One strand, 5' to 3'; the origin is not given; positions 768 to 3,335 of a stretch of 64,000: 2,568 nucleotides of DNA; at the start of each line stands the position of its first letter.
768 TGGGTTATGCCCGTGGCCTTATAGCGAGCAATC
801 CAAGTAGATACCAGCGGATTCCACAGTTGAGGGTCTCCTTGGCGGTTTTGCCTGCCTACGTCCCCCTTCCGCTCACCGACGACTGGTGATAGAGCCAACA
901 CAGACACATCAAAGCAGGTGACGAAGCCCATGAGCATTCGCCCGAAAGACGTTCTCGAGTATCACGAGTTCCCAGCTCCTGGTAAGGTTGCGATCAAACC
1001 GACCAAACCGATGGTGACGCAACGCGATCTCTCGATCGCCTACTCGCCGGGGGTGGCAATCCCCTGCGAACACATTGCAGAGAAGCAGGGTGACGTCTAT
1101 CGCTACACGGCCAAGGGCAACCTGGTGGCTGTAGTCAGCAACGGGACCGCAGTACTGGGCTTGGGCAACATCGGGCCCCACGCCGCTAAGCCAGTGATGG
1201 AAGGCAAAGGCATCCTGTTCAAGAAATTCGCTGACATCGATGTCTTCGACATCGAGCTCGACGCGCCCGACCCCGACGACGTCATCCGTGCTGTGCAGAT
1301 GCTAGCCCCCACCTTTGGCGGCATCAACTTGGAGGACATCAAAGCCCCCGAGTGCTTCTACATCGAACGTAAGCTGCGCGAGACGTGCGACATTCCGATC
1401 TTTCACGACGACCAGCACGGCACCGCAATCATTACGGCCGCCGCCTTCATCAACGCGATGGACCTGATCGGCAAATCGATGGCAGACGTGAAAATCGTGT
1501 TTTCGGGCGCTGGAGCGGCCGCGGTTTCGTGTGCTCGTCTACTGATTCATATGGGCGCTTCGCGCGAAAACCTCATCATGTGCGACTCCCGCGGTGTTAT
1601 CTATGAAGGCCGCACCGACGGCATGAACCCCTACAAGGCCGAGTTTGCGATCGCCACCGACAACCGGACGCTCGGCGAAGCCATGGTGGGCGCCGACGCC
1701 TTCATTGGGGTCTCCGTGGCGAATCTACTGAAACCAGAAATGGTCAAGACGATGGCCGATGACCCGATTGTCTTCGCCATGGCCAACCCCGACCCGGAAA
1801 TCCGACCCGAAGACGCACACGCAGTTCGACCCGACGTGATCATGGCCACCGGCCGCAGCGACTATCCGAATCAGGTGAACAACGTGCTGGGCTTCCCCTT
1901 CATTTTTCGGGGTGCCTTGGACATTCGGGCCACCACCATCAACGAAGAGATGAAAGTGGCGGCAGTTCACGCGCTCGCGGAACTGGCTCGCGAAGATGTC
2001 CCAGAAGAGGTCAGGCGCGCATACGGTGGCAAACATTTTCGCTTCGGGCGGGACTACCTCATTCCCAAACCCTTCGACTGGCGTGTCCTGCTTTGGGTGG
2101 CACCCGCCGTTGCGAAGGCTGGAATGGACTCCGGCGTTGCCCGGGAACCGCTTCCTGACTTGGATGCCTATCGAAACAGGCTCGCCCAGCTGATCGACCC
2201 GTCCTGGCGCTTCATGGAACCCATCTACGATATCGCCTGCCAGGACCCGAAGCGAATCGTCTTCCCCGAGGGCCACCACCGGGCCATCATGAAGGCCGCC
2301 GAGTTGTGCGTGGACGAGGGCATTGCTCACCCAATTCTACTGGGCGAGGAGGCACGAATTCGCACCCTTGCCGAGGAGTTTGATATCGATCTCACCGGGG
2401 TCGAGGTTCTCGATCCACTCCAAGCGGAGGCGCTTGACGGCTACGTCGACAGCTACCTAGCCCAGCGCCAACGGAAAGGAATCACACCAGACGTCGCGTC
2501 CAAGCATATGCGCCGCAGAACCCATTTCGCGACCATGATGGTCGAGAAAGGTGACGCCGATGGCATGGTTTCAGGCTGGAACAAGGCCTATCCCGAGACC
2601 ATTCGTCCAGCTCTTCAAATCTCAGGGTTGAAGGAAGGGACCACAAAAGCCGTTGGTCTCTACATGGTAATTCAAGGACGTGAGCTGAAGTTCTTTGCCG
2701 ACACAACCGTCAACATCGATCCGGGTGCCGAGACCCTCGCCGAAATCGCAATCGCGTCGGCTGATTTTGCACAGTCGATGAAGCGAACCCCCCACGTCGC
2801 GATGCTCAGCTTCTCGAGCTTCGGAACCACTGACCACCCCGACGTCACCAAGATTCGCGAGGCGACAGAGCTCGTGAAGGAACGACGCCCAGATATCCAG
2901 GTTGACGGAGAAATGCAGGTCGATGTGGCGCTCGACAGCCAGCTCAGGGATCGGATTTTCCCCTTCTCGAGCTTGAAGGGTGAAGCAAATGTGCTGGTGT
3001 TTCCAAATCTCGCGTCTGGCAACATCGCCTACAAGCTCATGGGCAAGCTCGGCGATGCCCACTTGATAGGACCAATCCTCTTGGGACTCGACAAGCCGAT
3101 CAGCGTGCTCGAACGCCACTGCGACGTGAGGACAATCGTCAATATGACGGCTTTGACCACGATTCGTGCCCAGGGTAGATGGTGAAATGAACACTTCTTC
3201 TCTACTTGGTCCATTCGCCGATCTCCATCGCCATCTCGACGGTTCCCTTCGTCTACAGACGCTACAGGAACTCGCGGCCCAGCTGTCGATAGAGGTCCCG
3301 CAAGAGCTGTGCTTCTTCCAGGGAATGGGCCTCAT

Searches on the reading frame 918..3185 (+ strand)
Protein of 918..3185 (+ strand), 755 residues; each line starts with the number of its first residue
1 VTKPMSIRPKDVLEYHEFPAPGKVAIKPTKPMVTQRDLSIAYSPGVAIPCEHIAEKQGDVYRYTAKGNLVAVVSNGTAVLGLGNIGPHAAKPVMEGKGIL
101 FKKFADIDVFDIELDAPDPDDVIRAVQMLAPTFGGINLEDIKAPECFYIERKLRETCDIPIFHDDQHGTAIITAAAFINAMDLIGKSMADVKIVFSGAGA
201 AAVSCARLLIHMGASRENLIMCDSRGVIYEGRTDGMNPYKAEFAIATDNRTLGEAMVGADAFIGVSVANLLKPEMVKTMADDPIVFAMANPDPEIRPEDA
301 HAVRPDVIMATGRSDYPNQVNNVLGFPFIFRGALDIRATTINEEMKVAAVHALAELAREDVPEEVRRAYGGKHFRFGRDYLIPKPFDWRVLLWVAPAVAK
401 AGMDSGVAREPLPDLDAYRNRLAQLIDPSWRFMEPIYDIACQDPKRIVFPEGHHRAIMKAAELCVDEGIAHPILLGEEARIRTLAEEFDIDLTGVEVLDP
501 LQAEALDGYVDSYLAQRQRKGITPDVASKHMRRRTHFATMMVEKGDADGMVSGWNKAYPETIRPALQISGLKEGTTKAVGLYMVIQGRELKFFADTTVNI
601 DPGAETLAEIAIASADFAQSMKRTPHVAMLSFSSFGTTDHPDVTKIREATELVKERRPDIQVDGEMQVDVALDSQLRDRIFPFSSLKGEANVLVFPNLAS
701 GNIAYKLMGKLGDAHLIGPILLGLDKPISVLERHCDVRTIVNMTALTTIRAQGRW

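Call 54: search_protein_families(library=ncbifam, proteins=[window:918-3185:+], max_evalue=0.01)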
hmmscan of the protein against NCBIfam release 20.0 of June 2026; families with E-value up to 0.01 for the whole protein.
window:918-3185:+ (755 aa): 13 families
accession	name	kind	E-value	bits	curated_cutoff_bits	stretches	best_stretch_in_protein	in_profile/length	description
NF009501.0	PRK12861.1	subfamily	7.1e-271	900.6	1178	1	11-752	10-761/764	NADP-dependent malic enzyme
NF007233.1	PRK09653.1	subfamily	2.7e-91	306.4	310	1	436-750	5-318/319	phosphotransacetylase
NF004167.0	PRK05632.1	equivalog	4.2e-89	300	418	1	432-753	385-705/708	phosphate acetyltransferase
TIGR00651.1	pta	equivalog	6.9e-88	295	311.2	1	447-747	1-303/304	phosphate acetyltransferase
NF010052.0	PRK13529.1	subfamily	9.5e-24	83.9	326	1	121-363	230-505/564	oxaloacetate-decarboxylating malate dehydrogenase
NF004472.0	PRK05805.1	subfamily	1.2e-17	64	399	2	529-751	74-298/302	phosphate butyryltransferase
NF006045.0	PRK08190.1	subfamily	5.3e-16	58.5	282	2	592-751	297-457/467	bifunctional enoyl-CoA hydratase/phosphate acetyltransferase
NF008852.0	PRK11890.1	subfamily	6.7e-16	58.3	413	2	589-751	140-303/315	phosphate acetyltransferase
TIGR02706.1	P_butyryltrans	equivalog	1e-14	54.4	410.5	1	531-748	72-291/294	phosphate butyryltransferase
NF041582.1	malolactic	exception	9.8e-12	44.3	850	1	140-360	231-482/536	malolactic enzyme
NF005837.0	PRK07742.1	equivalog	3.7e-10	39.6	409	1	532-746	76-292/299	phosphate butyryltransferase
TIGR02709.1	branched_ptb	equivalog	1.4e-06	28.1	475.15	1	592-733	114-254/271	branched-chain phosphotransacylase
TIGR00182.1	plsX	equivalog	0.0011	18.1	243.4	1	535-656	81-200/337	phosphate acyltransferase PlsX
